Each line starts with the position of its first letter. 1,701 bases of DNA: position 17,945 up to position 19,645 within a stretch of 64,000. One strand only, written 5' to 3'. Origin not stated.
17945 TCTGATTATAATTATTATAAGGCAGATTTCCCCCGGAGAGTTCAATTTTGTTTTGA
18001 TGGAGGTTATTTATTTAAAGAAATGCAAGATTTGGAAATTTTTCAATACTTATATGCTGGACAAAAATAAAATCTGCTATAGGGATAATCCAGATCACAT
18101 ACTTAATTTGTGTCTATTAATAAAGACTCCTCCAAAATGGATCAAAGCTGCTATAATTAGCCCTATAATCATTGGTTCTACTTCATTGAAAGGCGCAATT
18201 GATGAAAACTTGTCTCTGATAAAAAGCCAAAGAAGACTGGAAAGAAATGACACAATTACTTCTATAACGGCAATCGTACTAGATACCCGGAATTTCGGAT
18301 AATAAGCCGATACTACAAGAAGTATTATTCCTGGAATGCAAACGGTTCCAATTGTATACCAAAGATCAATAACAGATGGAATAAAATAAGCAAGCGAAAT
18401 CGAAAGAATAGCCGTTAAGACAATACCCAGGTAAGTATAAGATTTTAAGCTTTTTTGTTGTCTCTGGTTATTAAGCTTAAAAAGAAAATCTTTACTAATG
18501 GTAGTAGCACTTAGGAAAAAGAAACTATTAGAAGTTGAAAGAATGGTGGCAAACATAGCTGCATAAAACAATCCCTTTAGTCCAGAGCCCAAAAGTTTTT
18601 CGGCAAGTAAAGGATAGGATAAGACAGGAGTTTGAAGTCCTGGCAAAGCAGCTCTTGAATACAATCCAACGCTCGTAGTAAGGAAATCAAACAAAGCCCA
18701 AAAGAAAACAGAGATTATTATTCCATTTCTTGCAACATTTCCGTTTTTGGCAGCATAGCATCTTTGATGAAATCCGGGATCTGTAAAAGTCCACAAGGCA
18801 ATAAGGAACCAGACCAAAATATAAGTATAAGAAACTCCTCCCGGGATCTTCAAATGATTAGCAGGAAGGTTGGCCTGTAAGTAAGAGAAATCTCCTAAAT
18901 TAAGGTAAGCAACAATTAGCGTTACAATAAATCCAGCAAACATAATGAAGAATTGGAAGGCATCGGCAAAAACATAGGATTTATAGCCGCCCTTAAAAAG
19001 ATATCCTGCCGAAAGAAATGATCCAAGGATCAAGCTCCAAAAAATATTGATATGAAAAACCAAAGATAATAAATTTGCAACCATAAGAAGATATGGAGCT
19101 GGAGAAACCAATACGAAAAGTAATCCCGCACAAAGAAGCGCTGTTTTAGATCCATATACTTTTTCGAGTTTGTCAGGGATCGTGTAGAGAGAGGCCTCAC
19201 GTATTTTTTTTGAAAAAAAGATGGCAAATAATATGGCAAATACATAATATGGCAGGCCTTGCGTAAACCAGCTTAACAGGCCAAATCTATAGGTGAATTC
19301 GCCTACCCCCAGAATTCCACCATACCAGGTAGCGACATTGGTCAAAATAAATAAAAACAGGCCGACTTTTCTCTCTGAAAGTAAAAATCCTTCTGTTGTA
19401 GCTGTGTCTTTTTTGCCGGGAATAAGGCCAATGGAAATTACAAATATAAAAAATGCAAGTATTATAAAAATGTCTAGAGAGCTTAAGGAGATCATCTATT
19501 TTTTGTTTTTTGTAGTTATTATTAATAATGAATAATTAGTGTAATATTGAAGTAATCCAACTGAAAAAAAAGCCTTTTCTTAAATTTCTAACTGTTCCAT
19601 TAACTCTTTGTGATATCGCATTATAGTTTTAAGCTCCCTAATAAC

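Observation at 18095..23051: Riboswitch -> TonB receptor -> thiamine pyrophosphokinase -> SSS transporter: a thiamine-scavenging locus with a non-canonical inner-membrane carrier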

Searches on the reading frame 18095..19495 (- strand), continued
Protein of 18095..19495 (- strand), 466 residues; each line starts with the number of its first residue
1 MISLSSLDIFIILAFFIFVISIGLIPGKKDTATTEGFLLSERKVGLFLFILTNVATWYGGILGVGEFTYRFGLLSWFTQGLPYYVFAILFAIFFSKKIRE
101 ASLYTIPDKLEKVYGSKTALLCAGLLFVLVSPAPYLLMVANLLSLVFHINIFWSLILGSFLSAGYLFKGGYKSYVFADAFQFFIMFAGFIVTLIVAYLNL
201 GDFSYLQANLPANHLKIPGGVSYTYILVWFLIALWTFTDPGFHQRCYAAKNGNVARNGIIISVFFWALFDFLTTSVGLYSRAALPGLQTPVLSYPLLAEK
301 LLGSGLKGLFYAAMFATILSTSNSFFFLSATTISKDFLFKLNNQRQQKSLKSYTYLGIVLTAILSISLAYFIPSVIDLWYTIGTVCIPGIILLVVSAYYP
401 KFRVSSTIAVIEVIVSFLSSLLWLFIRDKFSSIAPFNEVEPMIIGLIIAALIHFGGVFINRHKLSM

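Call 71: find_related_loci(query=A3, collection=metagenome_contigs, flank=5000)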
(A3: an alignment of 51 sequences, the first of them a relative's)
Query A3 (471 aa) in metagenome_contigs; peptide patterns used: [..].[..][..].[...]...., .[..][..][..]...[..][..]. (x = any residue, [..] = any of these).
600 stretches matched a pattern (row limit reached: there are more); 578 encode a relative of the query (tblastn E <= 1e-3); the best 80 are kept; 80 distinct loci.
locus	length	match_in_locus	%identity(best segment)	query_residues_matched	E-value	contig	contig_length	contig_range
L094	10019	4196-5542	68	4-457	0e+0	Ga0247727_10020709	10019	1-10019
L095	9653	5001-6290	70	21-455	0e+0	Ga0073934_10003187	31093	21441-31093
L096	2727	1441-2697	62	2-425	0e+0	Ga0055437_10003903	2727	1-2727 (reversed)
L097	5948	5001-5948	74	4-317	9e-151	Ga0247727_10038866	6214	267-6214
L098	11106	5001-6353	50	4-457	5e-140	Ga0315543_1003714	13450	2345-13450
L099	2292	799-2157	50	2-458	2e-148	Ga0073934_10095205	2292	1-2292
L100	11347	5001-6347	51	1-451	2e-139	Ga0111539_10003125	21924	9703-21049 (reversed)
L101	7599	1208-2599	48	1-454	3e-138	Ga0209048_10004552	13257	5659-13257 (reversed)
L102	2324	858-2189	48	8-455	4e-147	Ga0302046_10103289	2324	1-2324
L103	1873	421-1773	50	2-455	3e-149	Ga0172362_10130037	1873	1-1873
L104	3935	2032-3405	49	1-456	4e-142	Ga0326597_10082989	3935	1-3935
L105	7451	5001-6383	50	1-471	1e-137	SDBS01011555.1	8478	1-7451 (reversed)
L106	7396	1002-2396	47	1-468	4e-137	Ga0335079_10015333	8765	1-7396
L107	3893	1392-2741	52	2-454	5e-140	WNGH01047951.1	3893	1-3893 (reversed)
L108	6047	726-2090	50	8-471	7e-137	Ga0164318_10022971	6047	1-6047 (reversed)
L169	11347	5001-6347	48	8-457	1e-125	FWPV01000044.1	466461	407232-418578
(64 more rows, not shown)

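Call 75: predict_structure(alignment_id=A2)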
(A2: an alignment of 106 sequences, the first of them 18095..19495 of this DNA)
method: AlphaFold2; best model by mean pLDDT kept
length: 466 residues; sequences in the alignment: 106
mean_pLDDT: 96.6   pTM: 0.94
mean pLDDT of the five models: 96.6, 96.3, 96.1, 95.7, 95.4
residues with pLDDT >= 90: 452; 70-90: 14; 50-70: 0; < 50: 0
segments of 3 or more residues with pLDDT < 50: none
pLDDT, mean of each block of 10 residues (from residue 1): 95 98 93 94 98 95 97 97 98 98 97 98 98 98 97 98 94 96 98 99 98 96 95 97 98 99 98 99 97 97 98 98 98 95 85 96 97 92 97 98 98 98 95 92 98 98 93
secondary structure, 60 per line:
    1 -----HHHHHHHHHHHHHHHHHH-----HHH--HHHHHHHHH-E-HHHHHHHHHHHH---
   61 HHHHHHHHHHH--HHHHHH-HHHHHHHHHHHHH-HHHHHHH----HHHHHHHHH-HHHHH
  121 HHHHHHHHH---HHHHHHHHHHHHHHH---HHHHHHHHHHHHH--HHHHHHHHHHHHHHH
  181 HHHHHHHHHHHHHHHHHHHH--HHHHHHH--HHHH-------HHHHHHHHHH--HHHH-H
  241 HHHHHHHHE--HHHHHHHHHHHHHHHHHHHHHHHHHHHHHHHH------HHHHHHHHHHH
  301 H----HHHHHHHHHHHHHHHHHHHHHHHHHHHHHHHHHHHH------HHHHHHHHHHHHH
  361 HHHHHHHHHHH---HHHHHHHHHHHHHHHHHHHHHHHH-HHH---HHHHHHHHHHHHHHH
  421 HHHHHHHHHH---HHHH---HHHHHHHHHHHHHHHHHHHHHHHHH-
elements in order: H6-23 H34-42 H46-57 H61-71 H74-79 H81-93 H95-101 H106-114 H116-129 H133-147 H151-163 H166-200 H203-209 H212-215 H223-232 H235-238 H240-248 H252-283 H290-301 H306-341 H348-371 H375-398 H406-430 H434-437 H441-465

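Call 78: fold_search(model_id=the predicted structure, library=pdb)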
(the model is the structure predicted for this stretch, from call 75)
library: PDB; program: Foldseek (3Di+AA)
matches with E <= 10: 736; with E <= 0.001: 122
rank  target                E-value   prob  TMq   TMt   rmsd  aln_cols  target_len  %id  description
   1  8j74_A                2.9e-15  1.00  0.82  0.75   4.4       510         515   16  Human high-affinity choline transporter CHT1 in the HC-3-bound outward-facing open conformation, dimeric state (released 2024-04-03)
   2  8hez_A                2.4e-14  1.00  0.84  0.69   4.1       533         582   21  Structure of human SGLT2-MAP17 complex with Dapagliflozin (released 2023-11-15)
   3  8hb0_A                2.7e-14  1.00  0.84  0.68   4.1       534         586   21  Structure of human SGLT2-MAP17 complex with TA1887 (released 2023-11-01)
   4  8zqp_A                5.3e-14  1.00  0.82  0.81   4.1       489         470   17  Human high-affinity choline transporter CHT1 bound to ML352 under NaCl condition, with sodium ion coordinated. (released 2024-12-04)
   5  8hg7_A                6.8e-14  1.00  0.87  0.69   3.2       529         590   19  Structure of human SGLT2-MAP17 complex with Sotagliflozin (released 2023-11-15)
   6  9bim                  7.0e-14  1.00  0.82  0.75   4.4       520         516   14  Cryo-EM structure of human CHT1 in the HC-3 bound outward-facing state (released 2024-11-06)
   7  7wmv_A                5.0e-13  1.00  0.83  0.66   3.5       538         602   20  Structure of human SGLT1-MAP17 complex bound with LX2761 (released 2022-11-16)
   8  7vsi_A                6.4e-13  1.00  0.86  0.69   3.3       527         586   20  Structure of human SGLT2-MAP17 complex bound with empagliflozin (released 2021-12-15)
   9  9bfi                  1.1e-12  1.00  0.74  0.71   5.2       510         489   16  Cryo-EM structure of human CHT1 in the apo inward-open state (released 2024-11-06)
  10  9kkq_A                1.7e-12  1.00  0.80  0.65   5.4       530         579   19  Structure of hSGLT2-MAP17 complex in the substrate-bound occluded conformation (released 2025-09-03)
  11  9bfk                  1.8e-12  1.00  0.77  0.73   5.0       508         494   16  Cryo-EM structure of human CHT1 in the ML352 bound state (released 2024-11-06)
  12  9kmn_A                5.3e-12  1.00  0.78  0.65   5.2       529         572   20  Structure of hSGLT2-MAP17 complex in the substrate-bound inward-facing conformation (released 2025-09-03)
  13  9bfj                  6.1e-12  1.00  0.79  0.74   4.7       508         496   16  Cryo-EM structure of human CHT1 in the choline bound state (released 2024-11-06)
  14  7ynj_A                6.9e-12  1.00  0.80  0.67   4.0       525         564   20  Structure of human SGLT2-MAP17 complex bound with substrate AMG in the occluded conformation (released 2023-05-31)
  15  7yni_A                7.5e-12  1.00  0.82  0.69   3.8       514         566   19  Structure of human SGLT1-MAP17 complex bound with substrate 4D4FDG in the occluded conformation (released 2023-05-31)
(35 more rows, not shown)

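Call 80: list_cluster_members(proteins=[P0132, P0143, P0146, P0158, P0160, P0135, P0139, P0145, P0155, P0183])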
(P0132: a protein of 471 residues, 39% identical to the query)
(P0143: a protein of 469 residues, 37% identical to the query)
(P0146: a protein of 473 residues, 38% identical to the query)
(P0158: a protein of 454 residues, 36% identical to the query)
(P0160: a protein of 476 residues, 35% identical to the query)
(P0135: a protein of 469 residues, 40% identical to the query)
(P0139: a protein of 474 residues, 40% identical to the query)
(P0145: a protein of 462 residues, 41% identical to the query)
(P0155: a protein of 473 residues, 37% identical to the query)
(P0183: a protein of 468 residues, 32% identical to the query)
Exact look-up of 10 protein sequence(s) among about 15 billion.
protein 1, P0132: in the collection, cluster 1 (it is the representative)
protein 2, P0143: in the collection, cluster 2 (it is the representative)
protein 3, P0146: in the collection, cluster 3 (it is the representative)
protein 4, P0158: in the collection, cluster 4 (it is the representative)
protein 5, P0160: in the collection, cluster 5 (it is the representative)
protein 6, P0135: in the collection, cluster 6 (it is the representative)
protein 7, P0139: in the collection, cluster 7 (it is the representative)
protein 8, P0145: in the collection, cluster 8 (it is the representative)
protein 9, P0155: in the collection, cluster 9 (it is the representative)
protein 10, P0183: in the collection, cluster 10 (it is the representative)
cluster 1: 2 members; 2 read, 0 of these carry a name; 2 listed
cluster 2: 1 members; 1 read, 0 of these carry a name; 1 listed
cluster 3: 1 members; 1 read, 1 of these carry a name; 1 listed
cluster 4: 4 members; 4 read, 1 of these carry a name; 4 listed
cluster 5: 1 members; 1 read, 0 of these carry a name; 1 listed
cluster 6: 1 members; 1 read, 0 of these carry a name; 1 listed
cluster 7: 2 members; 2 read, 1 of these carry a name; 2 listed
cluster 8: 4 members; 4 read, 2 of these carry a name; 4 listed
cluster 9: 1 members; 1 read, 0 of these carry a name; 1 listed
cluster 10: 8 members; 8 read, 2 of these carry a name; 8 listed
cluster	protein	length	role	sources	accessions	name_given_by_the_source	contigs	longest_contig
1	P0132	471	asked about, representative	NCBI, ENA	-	-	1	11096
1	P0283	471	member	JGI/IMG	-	-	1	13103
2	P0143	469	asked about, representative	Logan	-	-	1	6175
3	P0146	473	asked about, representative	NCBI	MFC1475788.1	sodium:solute symporter [Candidatus Zixiibacteriota bacterium]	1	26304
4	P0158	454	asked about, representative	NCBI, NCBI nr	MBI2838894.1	MAG: sodium:solute symporter family protein [Acidobacteria bacterium] | sodium:solute symporter family protein [Acidobacteriota bacterium]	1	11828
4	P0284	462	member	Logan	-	-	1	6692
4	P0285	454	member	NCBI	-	-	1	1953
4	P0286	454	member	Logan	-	-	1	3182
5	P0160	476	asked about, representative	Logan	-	-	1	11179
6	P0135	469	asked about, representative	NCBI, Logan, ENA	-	-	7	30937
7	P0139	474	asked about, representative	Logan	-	-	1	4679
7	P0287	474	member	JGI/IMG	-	SSS family solute:Na+ symporter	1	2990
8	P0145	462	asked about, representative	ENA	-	-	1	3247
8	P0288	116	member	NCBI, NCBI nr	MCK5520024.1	MAG: hypothetical protein KAI81_02835, partial [Candidatus Marinimicrobia bacterium] | hypothetical protein [Candidatus Neomarinimicrobiota bacterium]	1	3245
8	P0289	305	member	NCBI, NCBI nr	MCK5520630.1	MAG: sodium:solute symporter family protein, partial [Candidatus Marinimicrobia bacterium] | sodium:solute symporter family protein [Candidatus Neomarinimicrobiota bacterium]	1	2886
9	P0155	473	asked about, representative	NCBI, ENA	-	-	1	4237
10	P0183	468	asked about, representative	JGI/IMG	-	SSS family solute:Na+ symporter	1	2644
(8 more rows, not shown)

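Call 96: search_protein_families(library=pfam, proteins=[L169:3412-4290:+, L095:1798-3759:+, L095:3878-4765:+, L095:660-1535:-, L169:6239-6892:+], max_evalue=0.001)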
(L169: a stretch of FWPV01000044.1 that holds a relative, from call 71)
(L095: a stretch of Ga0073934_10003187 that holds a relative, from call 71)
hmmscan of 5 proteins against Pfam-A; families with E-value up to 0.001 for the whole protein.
L169:3412-4290:+ (292 aa): 2 families
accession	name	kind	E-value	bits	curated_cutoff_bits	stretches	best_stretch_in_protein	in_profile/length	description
PF07596.16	SBP_bac_10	-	6.3e-11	43.3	23.3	1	94-161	2-66/268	Protein of unknown function (DUF1559)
PF07963.17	N_methyl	-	1.3e-08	34.5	21.2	1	66-89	4-27/27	Prokaryotic N-terminal methylation motif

L095:1798-3759:+ (653 aa): 13 families
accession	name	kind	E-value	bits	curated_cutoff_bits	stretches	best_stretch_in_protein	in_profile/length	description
PF13646.12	HEAT_2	-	1.5e-60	201.9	27.7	6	291-377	2-87/88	HEAT repeats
PF03130.22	HEAT_PBS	-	2e-22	77.6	20.9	0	433-455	1-23/27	PBS lyase HEAT-like repeat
PF08281.18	Sigma70_r4_2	-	6.9e-18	64.5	25.7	1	130-180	4-54/54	Sigma-70, region 4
PF04542.20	Sigma70_r2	-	1.1e-16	60.8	24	1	23-89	1-69/71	Sigma-70 region 2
PF04545.22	Sigma70_r4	-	2.4e-15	56.2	24.1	1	133-182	1-50/50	Sigma-70, region 4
PF02985.28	HEAT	-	3.3e-15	55.2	23.5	0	324-347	4-26/31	HEAT repeat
PF13513.12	HEAT_EZ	-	3.9e-14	53.2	27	0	318-347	26-54/55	HEAT-like repeat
PF00514.29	Arm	-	3.2e-13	49.7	20.6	0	458-478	21-41/41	Armadillo/beta-catenin-like repeat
PF11838.14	ERAP1_C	-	8.3e-12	45.6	38.2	1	236-344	125-237/318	ERAP1-like C-terminal domain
PF14668.11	RICTOR_V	-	6.2e-10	39.6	27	0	606-638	25-57/71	Rapamycin-insensitive companion of mTOR, domain 5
PF13525.12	YfiO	-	2.8e-07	30.9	25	1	213-250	105-142/203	Outer membrane lipoprotein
PF01602.26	Adaptin_N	-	9.4e-07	28.2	37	0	212-315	333-439/524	Adaptin N terminal region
PF01347.28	Vitellogenin_N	-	1.1e-06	28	24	1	413-631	369-587/590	Lipoprotein amino terminal region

L095:3878-4765:+ (295 aa): 4 families
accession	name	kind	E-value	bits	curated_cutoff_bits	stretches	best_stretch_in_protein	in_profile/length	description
PF13646.12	HEAT_2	-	8.1e-19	68.1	27.7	2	200-278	11-88/88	HEAT repeats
PF02985.28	HEAT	-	9.2e-07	29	23.5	1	253-278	1-25/31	HEAT repeat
PF13513.12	HEAT_EZ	-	0.00016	22.6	27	1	240-278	16-53/55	HEAT-like repeat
PF00514.29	Arm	-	0.00071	20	20.6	0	251-279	11-38/41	Armadillo/beta-catenin-like repeat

L095:660-1535:- (291 aa): 1 family
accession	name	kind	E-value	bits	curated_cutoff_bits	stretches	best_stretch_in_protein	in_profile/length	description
PF01145.31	Band_7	-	2.5e-27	96.5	23.6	1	52-227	2-167/176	SPFH domain / Band 7 family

L169:6239-6892:+ (217 aa): 0 families

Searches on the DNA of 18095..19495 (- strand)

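Call 23: search_rna_families(sources=[L009, L012, L037], threshold=gathering)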
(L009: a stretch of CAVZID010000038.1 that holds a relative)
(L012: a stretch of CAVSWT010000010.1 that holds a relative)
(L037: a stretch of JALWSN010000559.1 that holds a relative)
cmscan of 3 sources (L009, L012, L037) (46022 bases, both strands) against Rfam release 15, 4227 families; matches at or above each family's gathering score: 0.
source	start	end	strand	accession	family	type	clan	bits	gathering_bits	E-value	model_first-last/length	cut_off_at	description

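Call 42: search_rna_families(sources=[L081, L082, L083, L084, L085], threshold=gathering)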
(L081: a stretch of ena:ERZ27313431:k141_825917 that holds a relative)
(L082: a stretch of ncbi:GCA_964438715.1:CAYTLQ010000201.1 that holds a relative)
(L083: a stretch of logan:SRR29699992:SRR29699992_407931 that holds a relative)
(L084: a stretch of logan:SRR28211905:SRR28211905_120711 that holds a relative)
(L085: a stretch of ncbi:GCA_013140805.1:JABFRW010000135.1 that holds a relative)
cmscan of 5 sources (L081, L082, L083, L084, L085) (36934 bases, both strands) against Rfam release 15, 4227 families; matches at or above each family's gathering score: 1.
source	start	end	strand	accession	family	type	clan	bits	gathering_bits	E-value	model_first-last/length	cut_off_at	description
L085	5855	5956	+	RF00059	TPP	Cis-reg; riboswitch;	-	66.4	54.3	4.3e-11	1-105/105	no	TPP riboswitch aptamer (THI element)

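Call 49: search_rna_families(sources=[L086, L087, L089, L090], threshold=gathering)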
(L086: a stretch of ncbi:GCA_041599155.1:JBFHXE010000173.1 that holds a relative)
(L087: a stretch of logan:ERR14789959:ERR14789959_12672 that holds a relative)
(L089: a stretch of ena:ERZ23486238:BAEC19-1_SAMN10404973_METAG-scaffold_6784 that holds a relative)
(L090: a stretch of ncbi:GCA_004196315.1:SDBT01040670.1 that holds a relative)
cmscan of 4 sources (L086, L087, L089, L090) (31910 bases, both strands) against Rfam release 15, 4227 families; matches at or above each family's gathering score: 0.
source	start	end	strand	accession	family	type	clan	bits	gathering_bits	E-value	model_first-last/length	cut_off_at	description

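Call 54: search_rna_families(sources=[L091, L092, L093], threshold=gathering)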
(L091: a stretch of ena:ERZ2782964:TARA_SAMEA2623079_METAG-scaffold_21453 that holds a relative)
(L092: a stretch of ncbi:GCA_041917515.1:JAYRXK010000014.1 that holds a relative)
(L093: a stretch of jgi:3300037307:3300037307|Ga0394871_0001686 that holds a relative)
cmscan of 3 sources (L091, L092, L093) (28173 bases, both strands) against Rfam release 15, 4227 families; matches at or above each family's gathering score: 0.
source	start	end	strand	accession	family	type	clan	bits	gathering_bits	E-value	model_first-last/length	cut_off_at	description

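Call 74: search_rna_families(sources=[L098, L100, L121, L123, L149, L152, L162, L165, L169, L095, L142, L146, L172, L155], threshold=gathering)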
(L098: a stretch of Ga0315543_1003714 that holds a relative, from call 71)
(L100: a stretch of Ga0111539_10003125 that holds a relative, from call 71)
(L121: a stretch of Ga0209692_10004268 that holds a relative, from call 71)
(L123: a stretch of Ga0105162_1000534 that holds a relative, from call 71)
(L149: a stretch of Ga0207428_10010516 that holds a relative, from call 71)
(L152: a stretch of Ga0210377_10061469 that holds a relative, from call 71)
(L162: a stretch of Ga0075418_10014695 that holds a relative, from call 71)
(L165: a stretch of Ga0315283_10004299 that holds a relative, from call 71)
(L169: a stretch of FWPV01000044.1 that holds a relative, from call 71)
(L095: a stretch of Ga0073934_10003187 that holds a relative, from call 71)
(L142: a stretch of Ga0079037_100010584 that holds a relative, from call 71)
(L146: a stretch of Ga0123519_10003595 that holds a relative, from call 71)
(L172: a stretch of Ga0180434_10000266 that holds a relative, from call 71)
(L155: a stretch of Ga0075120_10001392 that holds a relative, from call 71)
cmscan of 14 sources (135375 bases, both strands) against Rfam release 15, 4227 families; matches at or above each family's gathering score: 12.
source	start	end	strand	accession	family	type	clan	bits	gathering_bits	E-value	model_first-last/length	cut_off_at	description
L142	682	775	+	RF00059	TPP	Cis-reg; riboswitch;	-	76.8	54.3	4.6e-13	1-105/105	no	TPP riboswitch aptamer (THI element)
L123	1522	1624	+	RF00059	TPP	Cis-reg; riboswitch;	-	75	54.3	1.2e-12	1-105/105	no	TPP riboswitch aptamer (THI element)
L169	3398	3504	+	RF00059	TPP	Cis-reg; riboswitch;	-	72.8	54.3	4.5e-12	1-105/105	no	TPP riboswitch aptamer (THI element)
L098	2308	2406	+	RF00059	TPP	Cis-reg; riboswitch;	-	71.4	54.3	9.8e-12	1-105/105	no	TPP riboswitch aptamer (THI element)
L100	2256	2355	+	RF00059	TPP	Cis-reg; riboswitch;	-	70.1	54.3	2e-11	1-105/105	no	TPP riboswitch aptamer (THI element)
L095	440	539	-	RF00059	TPP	Cis-reg; riboswitch;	-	69.6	54.3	2.7e-11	1-105/105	no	TPP riboswitch aptamer (THI element)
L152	183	286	+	RF00059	TPP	Cis-reg; riboswitch;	-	69.5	54.3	2.8e-11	1-105/105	no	TPP riboswitch aptamer (THI element)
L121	1828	1934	+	RF00059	TPP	Cis-reg; riboswitch;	-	66.9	54.3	1.3e-10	1-105/105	no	TPP riboswitch aptamer (THI element)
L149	4786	4885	+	RF00059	TPP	Cis-reg; riboswitch;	-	66.8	54.3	1.3e-10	1-105/105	no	TPP riboswitch aptamer (THI element)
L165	4752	4855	+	RF00059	TPP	Cis-reg; riboswitch;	-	65.9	54.3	2.2e-10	1-105/105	no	TPP riboswitch aptamer (THI element)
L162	4247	4351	+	RF00059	TPP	Cis-reg; riboswitch;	-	65.3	54.3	3e-10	1-105/105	no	TPP riboswitch aptamer (THI element)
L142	526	617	+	RF00059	TPP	Cis-reg; riboswitch;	-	63.9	54.3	6.8e-10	1-105/105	no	TPP riboswitch aptamer (THI element)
